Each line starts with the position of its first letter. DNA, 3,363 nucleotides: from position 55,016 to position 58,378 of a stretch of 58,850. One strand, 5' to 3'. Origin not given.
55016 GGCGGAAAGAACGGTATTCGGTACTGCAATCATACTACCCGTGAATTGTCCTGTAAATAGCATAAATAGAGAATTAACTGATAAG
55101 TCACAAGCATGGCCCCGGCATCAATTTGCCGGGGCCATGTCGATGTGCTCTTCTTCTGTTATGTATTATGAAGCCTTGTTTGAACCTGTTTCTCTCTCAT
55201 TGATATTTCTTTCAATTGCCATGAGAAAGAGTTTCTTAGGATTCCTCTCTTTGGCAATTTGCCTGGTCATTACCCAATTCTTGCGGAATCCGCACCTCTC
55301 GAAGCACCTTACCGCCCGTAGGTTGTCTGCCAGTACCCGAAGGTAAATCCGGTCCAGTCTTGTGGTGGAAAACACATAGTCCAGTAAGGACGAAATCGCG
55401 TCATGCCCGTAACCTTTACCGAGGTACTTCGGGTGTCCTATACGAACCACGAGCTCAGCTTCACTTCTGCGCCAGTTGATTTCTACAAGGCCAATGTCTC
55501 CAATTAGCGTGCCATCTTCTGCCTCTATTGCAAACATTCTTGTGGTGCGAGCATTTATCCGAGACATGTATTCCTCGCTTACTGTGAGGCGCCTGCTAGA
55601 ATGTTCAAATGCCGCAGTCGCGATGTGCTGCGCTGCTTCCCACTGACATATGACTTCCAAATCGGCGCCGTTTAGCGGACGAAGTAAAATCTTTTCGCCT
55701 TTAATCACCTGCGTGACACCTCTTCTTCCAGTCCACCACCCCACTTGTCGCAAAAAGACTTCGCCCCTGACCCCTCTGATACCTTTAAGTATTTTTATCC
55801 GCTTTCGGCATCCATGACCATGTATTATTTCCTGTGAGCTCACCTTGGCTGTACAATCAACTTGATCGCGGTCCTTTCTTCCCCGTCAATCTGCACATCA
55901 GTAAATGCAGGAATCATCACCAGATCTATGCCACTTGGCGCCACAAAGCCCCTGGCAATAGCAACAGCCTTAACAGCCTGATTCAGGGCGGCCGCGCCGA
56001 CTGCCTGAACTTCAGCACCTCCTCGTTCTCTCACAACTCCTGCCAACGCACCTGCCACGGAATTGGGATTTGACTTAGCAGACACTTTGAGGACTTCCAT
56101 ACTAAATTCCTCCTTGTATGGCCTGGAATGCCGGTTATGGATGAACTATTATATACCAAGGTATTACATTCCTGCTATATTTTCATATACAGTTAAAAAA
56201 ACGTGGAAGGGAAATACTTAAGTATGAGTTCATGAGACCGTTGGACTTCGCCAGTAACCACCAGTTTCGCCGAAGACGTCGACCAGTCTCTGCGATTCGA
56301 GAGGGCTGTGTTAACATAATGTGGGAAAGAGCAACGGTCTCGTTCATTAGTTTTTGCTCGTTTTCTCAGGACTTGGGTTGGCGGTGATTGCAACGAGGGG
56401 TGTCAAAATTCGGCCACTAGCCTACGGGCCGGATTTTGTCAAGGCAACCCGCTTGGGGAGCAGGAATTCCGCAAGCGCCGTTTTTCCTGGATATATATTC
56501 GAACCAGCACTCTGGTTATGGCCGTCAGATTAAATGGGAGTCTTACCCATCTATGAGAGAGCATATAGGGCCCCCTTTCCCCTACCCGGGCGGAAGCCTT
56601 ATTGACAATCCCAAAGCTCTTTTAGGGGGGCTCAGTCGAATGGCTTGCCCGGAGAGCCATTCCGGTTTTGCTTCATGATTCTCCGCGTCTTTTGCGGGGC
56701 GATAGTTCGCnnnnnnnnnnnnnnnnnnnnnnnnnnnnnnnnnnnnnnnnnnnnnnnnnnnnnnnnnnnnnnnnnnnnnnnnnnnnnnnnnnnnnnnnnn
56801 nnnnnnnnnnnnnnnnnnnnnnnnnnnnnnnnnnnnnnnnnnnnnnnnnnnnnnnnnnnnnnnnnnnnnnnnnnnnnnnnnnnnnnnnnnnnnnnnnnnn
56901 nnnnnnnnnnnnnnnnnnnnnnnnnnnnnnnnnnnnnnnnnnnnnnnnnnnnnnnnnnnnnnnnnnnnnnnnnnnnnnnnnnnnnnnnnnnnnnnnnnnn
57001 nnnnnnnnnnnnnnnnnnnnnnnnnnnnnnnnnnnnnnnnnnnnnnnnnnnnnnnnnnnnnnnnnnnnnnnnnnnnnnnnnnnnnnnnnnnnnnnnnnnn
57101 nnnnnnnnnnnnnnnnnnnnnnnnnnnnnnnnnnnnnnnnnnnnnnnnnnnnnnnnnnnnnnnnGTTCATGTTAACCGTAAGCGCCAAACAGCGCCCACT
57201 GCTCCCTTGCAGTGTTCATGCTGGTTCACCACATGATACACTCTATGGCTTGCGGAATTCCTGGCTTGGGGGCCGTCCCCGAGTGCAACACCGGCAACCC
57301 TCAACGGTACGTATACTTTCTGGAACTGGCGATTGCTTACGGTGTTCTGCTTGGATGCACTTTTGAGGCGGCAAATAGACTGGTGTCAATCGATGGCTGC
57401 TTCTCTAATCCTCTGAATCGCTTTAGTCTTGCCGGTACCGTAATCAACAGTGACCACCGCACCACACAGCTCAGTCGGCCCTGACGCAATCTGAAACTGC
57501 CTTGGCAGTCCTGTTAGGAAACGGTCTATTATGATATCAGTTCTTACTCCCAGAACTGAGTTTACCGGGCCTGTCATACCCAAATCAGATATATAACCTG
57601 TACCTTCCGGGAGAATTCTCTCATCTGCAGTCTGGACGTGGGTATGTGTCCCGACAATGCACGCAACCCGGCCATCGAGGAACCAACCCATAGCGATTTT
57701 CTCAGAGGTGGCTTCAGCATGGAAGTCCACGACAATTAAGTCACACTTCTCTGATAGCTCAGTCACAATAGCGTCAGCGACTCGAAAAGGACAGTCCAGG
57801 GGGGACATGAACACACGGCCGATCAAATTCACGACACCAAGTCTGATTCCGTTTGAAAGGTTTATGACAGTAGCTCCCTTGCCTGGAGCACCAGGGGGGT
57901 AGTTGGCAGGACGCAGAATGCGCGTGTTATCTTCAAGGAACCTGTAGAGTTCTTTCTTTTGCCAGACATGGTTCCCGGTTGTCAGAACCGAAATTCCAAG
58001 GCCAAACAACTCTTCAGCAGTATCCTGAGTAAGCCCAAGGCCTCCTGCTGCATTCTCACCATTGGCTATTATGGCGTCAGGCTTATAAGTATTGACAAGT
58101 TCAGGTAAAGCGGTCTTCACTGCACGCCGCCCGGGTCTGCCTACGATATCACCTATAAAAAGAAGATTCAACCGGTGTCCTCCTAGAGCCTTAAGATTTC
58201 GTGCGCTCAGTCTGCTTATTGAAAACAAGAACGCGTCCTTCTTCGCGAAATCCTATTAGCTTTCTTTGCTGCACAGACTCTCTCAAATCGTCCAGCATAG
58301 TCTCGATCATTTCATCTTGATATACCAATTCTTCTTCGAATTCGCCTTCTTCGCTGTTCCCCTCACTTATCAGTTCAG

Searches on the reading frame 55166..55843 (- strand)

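Call 9: search_protein_families(library=pfam, proteins=[window:55166-55843:-], max_evalue=0.001)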
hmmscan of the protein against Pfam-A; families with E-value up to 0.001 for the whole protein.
window:55166-55843:- (225 aa): 5 families
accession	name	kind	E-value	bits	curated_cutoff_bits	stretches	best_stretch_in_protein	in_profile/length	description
PF13302.13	Acetyltransf_3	-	3.7e-22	79.9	25.4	1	52-187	2-138/138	Acetyltransferase (GNAT) domain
PF00583.31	Acetyltransf_1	-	7e-13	49.3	20.7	1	71-186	4-116/116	Acetyltransferase (GNAT) family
PF13523.12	Acetyltransf_8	-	2e-11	44.2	27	1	60-188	4-139/145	Acetyltransferase (GNAT) domain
PF13420.13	Acetyltransf_4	-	1.8e-10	41.5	24.3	1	55-189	2-137/155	Acetyltransferase (GNAT) domain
PF13508.13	Acetyltransf_7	-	0.00059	20.6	27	0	103-187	5-83/84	Acetyltransferase (GNAT) domain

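Call 19: search_protein_families(library=ncbifam, proteins=[window:55166-55843:-], max_evalue=0.01)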
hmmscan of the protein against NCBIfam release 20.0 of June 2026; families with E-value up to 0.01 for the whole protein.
window:55166-55843:- (225 aa): 17 families
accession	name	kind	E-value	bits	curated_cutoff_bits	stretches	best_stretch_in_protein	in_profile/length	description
NF011709.0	PRK15130.1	equivalog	1.3e-15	57.7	218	1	50-189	5-143/186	spermidine N1-acetyltransferase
TIGR03585.1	PseH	equivalog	2.7e-12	47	93.1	1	54-208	3-155/156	UDP-4-amino-4,6-dideoxy-N-acetyl-beta-L-altrosamine N-acetyltransferase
NF012165.0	AAC_6p_set_A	equivalog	3.4e-09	36.7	280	1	54-193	3-154/177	aminoglycoside 6'-N-acetyltransferase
TIGR04431.1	N6_acetyl_AAC6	equivalog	4.3e-08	33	260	1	54-193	10-161/184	AacA4 family aminoglycoside N(6')-acetyltransferase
NF000431.1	AAC_6p_Ian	exception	5e-08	32.7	400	1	134-208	99-173/190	aminoglycoside N-acetyltransferase AAC(6')-Ian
TIGR01575.1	rimI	equivalog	1.8e-07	31.4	86.4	1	71-189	5-115/132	ribosomal protein S18-alanine N-acetyltransferase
NF000048.1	AAC_6p_A40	exception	2.8e-07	30.2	400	1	135-194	103-162/184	aminoglycoside 6'-N-acetyltransferase AacA40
NF033074.0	AAC_6p_Ib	exception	1.1e-06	28.4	400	1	137-193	105-161/184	AAC(6')-Ib family aminoglycoside 6'-N-acetyltransferase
NF000118.3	AAC_6p_A31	exception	2.9e-06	27.3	385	1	135-188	91-144/172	aminoglycoside N-acetyltransferase AAC(6')-31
NF000225.3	AAC_6p_Strep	exception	9.2e-06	25.7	250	1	101-196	40-134/156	aminoglycoside 6'-N-acetyltransferase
NF000135.2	AAC_6p_IIc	exception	1.5e-05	24.8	415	1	135-189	103-157/193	aminoglycoside N-acetyltransferase AAC(6')-IIc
NF000016.1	AAC_6p_Im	exception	0.00051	20.2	350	1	122-188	85-154/178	aminoglycoside N-acetyltransferase AAC(6')-Im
NF000483.1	BlmB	exception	0.0012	18.2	625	1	90-209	56-172/301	bleomycin family antibiotic N-acetyltransferase BlmB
NF033693.0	AAC_6p_Ie_fam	exception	0.0021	18.2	340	0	135-189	102-156/179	AAC(6')-Ie family aminoglycoside N-acetyltransferase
NF007527.0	PRK10140.1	equivalog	0.0028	17.5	236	1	52-188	4-138/162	N-acetyltransferase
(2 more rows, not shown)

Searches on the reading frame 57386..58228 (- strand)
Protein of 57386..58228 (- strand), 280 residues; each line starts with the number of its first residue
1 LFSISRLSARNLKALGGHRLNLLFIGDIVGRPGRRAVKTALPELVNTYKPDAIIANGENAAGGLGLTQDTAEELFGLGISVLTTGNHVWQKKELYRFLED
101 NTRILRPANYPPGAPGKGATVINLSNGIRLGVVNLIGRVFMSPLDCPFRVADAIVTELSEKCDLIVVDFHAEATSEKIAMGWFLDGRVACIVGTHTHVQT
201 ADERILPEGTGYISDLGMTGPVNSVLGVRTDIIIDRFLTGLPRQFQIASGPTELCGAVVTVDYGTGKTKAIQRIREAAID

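Call 9: search_protein_families(library=pfam, proteins=[window:57386-58228:-], max_evalue=0.001)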
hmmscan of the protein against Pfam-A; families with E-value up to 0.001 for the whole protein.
window:57386-58228:- (280 aa): 2 families
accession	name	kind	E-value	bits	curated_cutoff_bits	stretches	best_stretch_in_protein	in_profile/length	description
PF13277.11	YmdB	-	1.8e-109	365.4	27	1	23-274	1-253/253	YmdB-like protein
PF00149.33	Metallophos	-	5.4e-11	43.7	21.5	1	21-198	2-190/191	Calcineurin-like phosphoesterase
